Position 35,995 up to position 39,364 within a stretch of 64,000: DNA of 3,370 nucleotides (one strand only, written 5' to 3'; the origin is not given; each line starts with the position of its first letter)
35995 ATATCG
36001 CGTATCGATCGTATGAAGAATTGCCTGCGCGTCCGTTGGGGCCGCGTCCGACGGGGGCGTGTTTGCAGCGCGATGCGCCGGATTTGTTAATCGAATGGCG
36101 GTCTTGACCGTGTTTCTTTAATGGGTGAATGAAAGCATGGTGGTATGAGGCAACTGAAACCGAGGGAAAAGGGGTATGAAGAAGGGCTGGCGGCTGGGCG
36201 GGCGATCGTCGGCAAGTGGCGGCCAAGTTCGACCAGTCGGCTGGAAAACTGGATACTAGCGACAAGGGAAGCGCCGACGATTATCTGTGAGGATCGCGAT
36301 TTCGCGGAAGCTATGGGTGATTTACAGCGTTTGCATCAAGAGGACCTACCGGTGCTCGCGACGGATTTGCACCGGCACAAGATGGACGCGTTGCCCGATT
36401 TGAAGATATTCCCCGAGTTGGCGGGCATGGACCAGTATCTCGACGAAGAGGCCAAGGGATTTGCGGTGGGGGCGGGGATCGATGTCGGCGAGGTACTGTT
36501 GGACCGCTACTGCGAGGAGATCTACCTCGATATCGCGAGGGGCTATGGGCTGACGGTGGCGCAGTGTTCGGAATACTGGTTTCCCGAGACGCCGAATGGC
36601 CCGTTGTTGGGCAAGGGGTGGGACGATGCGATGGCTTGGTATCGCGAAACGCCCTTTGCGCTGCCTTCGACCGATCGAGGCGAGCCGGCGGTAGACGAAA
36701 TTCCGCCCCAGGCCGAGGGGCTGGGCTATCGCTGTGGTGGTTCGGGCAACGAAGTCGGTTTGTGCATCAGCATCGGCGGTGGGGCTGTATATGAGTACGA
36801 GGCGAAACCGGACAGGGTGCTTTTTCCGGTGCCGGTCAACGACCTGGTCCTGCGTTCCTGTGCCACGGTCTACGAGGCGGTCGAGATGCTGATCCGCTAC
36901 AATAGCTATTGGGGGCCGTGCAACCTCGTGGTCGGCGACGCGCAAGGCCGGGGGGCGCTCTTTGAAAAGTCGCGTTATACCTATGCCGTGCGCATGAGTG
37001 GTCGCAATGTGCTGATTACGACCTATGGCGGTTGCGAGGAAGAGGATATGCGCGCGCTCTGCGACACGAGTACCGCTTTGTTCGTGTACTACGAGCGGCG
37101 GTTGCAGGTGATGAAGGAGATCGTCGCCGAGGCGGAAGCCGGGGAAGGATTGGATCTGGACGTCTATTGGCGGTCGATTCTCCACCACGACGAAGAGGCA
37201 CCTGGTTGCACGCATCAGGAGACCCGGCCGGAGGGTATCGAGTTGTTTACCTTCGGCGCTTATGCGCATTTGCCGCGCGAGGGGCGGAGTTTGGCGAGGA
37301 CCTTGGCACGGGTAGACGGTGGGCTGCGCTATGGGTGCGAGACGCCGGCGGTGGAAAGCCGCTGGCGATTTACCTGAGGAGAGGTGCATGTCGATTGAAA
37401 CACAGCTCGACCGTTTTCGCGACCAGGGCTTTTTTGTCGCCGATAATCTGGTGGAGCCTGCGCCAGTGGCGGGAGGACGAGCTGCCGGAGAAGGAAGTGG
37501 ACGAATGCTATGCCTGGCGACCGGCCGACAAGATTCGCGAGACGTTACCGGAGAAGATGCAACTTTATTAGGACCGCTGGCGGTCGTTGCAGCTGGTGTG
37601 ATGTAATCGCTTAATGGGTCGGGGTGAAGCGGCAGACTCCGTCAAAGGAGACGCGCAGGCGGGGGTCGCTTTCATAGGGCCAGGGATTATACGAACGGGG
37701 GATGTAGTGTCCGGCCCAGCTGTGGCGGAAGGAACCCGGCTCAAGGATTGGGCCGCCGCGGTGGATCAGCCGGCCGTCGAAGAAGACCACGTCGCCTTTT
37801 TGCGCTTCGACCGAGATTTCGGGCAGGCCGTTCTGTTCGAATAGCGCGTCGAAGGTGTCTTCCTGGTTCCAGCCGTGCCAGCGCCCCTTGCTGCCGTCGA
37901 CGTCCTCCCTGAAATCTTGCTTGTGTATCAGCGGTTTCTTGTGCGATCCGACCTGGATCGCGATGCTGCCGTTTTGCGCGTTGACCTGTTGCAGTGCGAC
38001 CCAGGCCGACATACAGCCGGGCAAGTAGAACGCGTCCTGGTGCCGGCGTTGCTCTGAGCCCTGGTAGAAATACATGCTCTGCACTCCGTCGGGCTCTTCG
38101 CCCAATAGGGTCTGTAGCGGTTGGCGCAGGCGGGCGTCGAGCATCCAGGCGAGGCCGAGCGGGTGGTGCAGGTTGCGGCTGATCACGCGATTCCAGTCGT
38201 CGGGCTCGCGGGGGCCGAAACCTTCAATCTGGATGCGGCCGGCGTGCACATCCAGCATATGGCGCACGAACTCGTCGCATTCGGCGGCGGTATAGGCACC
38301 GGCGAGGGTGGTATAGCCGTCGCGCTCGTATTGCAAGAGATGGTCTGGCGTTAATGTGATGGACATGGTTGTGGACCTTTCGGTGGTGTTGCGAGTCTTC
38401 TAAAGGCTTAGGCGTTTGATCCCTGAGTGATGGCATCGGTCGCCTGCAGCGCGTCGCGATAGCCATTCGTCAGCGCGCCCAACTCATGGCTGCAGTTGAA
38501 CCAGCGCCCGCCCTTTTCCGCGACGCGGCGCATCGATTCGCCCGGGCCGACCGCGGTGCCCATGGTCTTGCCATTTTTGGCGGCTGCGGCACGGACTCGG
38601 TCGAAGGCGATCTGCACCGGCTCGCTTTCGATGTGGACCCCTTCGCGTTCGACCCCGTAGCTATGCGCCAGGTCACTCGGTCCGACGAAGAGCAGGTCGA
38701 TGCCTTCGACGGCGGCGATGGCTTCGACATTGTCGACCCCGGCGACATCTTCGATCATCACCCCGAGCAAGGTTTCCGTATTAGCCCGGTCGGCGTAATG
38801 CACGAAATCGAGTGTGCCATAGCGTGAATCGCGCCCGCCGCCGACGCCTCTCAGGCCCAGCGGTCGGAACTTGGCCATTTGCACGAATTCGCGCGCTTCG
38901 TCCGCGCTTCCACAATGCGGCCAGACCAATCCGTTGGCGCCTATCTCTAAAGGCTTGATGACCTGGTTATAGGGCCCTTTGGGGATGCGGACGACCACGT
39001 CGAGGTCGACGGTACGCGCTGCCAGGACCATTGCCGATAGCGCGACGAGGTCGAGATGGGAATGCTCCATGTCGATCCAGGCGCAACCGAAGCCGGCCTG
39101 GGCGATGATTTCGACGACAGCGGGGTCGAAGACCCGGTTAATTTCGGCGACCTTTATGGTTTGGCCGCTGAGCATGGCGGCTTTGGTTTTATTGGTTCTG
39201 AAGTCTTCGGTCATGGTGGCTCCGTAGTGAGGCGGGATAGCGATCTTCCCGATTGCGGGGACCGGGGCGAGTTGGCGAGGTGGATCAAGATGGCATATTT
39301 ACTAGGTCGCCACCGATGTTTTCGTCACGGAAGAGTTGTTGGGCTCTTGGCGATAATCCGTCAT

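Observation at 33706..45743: Dense island of four PhyH-family Fe(II)/2OG oxygenases plus a fifth relic, with aldolase, dehydratase and dehydrogenase partners and three unknown proteins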

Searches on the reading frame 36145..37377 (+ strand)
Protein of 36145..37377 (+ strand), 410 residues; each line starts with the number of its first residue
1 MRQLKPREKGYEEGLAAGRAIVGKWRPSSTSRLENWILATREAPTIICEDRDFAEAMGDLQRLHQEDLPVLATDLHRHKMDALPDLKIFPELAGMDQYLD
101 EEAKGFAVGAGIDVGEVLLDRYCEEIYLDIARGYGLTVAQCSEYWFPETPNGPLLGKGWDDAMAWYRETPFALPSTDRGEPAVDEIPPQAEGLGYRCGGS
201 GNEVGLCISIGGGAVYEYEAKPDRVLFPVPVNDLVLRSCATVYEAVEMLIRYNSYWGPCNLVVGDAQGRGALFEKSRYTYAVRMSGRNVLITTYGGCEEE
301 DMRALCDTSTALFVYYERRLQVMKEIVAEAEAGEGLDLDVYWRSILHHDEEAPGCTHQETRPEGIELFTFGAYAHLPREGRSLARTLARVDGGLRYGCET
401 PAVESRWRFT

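Call 3: search_protein_families(library=pfam, proteins=[window:36145-37377:+], max_evalue=0.01)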
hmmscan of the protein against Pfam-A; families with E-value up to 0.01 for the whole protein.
window:36145-37377:+ (410 aa): 0 families

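Call 8: search_protein_families(library=ncbifam, proteins=[window:36145-37377:+], max_evalue=0.01)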
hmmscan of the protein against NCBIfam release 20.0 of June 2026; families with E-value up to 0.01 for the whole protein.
window:36145-37377:+ (410 aa): 1 family
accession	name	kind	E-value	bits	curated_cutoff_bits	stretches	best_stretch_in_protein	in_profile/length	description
NF040521.1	C45_proenzyme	subfamily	1.2e-08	34.7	85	1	92-290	49-233/313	C45 family autoproteolytic acyltransferase/hydrolase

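Call 67: search_protein_representatives(protein=window:36145-37377:+)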
Query: 410 residues. Proteins with E-value up to 0.001 (for the whole library): 91; up to 1e-10: 48; up to 1e-30: 15. The best 91 are listed.
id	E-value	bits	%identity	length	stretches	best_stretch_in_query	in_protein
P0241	1.5e-144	498.7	57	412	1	7-409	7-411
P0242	3.5e-90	319.6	46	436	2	14-409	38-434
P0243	1.4e-88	314.2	45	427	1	1-374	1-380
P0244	1.2e-85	304.6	58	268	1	41-273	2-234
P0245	2.5e-77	277.2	40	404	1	8-408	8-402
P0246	6.1e-75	269.3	41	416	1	7-404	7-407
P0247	2.3e-69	251.0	59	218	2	244-405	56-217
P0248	1.0e-68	248.8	57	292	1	115-335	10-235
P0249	5.7e-60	220.0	62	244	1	202-357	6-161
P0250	3.9e-50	187.6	49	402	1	220-410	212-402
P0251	2.2e-37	145.6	59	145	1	163-273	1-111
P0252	3.4e-34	135.1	46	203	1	1-153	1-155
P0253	1.9e-32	129.3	33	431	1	8-385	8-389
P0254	1.1e-31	126.8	32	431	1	54-383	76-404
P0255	2.4e-31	125.7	35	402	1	68-386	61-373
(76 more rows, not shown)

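Call 69: search_solved_structures(query=A4, max_evalue=0.1)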
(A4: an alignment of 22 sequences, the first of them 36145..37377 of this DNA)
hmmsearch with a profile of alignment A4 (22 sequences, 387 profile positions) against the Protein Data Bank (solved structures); distinct sequences matched with E-value up to 0.1: 17.
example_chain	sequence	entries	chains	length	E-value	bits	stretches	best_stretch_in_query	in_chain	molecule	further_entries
2quy_A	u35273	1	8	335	5.4e-08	35.9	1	129-275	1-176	Penicillin acylase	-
3pva_A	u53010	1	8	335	9e-08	35.1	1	129-273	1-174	PROTEIN (PENICILLIN V ACYLASE)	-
2iwm_A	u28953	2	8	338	1.1e-06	31.5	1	134-273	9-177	PENICILLIN ACYLASE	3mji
2z71_A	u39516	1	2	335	1.2e-06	31.5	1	134-273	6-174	Penicillin acylase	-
7sve_A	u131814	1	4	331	2.4e-06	30.5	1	129-270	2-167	Choloylglycine hydrolase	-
2x1d_A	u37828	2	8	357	4.5e-06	29.5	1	5-151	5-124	ACYL-COENZYME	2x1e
2x1c_A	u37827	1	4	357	0.00024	23.8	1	5-150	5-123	ACYL-COENZYME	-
3gvz_A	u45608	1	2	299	0.0009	22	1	124-330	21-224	Uncharacterized protein CV2077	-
2pva_A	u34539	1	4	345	0.0013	21.5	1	129-273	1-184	PENICILLIN V ACYLASE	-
6a8t_A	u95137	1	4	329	0.006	19.3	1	184-272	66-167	Bile salt hydrolase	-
5gs7_A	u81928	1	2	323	0.0062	19.2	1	184-272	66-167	Choloylglycine hydrolase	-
4wl3_A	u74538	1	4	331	0.0063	19.2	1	184-272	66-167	Bile salt hydrolase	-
6a8q_A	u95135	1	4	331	0.0063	19.2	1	184-272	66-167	Bile salt hydrolase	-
5j9r_A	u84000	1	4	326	0.0097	18.6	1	166-274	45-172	Choloylglycine hydrolase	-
3hbc_A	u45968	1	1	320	0.043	16.5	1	127-267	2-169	Choloylglycine hydrolase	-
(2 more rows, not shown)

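Call 70: search_protein_families(library=pfam, alignment_id=A4, max_evalue=0.01)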
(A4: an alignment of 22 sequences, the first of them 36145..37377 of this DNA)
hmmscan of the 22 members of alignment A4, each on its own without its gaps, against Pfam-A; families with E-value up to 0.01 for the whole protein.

A. member 1, window:36145-37377:+ (410 aa): 0 families

B. families by the number of members that match (of 22 scanned): 2 families
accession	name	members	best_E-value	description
PF03417.21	AAT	9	2.4e-22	Acyl-coenzyme A:6-aminopenicillanic acid acyl-transferase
PF02275.23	CBAH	5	3.9e-07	Linear amide C-N hydrolases, choloylglycine hydrolase family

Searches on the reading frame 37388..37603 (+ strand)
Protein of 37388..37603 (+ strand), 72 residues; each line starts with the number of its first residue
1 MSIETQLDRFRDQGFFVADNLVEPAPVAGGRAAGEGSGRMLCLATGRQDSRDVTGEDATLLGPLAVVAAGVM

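Call 54: search_protein_families(library=pfam, proteins=[window:37388-37603:+], max_evalue=1)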
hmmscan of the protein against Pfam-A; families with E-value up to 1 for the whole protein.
window:37388-37603:+ (72 aa): 0 families

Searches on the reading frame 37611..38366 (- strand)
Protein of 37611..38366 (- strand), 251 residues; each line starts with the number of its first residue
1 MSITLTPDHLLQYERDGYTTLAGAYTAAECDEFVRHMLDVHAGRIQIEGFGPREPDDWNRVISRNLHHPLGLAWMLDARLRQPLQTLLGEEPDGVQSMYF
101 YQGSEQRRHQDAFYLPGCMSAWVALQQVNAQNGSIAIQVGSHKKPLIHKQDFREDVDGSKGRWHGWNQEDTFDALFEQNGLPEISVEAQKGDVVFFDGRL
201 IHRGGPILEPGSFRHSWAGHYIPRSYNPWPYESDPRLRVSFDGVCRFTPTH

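Call 3: search_protein_families(library=pfam, proteins=[window:37611-38366:-], max_evalue=0.01)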
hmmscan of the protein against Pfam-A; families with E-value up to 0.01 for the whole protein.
window:37611-38366:- (251 aa): 1 family
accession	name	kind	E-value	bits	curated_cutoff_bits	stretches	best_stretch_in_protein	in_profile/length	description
PF05721.19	PhyH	-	1.1e-16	62.2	22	1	13-211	1-209/213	Phytanoyl-CoA dioxygenase (PhyH)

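Call 8: search_protein_families(library=ncbifam, proteins=[window:37611-38366:-], max_evalue=0.01)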
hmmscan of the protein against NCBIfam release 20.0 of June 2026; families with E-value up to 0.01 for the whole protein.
window:37611-38366:- (251 aa): 2 families
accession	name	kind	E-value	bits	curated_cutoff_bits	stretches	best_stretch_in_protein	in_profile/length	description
TIGR02408.1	ectoine_ThpD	equivalog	0.0004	19.8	336.5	1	107-206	134-233/277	ectoine hydroxylase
TIGR01762.1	chlorin-enz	subfamily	0.00044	19.7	226.3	1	112-230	127-255/288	chlorinating enzyme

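Call 27: search_solved_structures(query=window:37611-38366:-, max_evalue=0.1)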
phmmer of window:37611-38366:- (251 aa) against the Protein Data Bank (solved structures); distinct sequences matched with E-value up to 0.1: 7.
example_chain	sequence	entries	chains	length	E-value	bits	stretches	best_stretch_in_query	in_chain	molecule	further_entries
2opw_A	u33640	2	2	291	5.9e-06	29.1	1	84-232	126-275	PHYHD1 protein | Phytanoyl-CoA dioxygenase domain-containing protein 1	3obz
2a1x_A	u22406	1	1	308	3.1e-05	26.7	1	105-221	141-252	Phytanoyl-CoA dioxygenase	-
5nch_A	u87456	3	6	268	0.0013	21.4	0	100-210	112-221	Leucine hydroxylase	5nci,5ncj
7dt0_A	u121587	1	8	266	0.017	17.7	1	107-210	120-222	Phytanoyl-CoA dioxygenase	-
7e01_A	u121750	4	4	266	0.018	17.7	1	107-210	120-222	Phytanoyl-CoA dioxygenase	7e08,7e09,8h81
7dzz_A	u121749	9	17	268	0.018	17.7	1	107-210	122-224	Phytanoyl-CoA dioxygenase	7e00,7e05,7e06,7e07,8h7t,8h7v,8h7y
5ep9_A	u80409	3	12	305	0.053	16.1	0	109-205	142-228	SnoN,Epimerase SnoN | SnoN,SnoN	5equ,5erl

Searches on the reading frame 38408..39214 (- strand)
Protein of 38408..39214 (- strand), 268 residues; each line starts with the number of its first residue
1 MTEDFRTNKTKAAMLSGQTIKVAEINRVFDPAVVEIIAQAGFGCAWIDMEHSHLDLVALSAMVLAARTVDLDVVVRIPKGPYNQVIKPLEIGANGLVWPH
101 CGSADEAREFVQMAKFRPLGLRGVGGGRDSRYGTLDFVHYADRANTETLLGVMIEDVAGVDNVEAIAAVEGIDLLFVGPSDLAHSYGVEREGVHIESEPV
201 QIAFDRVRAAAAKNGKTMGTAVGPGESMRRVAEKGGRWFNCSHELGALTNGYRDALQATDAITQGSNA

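Call 3: search_protein_families(library=pfam, proteins=[window:38408-39214:-], max_evalue=0.01)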
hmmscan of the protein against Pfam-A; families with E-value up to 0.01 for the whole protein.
window:38408-39214:- (268 aa): 1 family
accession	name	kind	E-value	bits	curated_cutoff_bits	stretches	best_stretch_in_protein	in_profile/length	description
PF03328.21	HpcH_HpaI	-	1.2e-23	84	25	1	30-235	10-205/221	HpcH/HpaI aldolase/citrate lyase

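Call 8: search_protein_families(library=ncbifam, proteins=[window:38408-39214:-], max_evalue=0.01)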
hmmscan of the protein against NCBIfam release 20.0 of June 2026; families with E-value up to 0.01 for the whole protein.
window:38408-39214:- (268 aa): 4 families
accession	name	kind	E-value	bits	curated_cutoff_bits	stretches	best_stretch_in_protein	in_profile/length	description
TIGR03239.1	GarL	equivalog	6.2e-32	111.1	406.75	1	11-250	4-238/249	2-dehydro-3-deoxyglucarate aldolase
NF007849.0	PRK10558.1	equivalog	7.3e-32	110.8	393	1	3-250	3-245/256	2-dehydro-3-deoxyglucarate aldolase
TIGR02311.1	HpaI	equivalog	7.4e-32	110.8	368.8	1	11-251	4-240/249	4-hydroxy-2-oxoheptanedioate aldolase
NF007521.0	PRK10128.1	equivalog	5.9e-23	81.7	441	1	33-257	31-248/267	2-keto-3-deoxy-L-rhamnonate aldolase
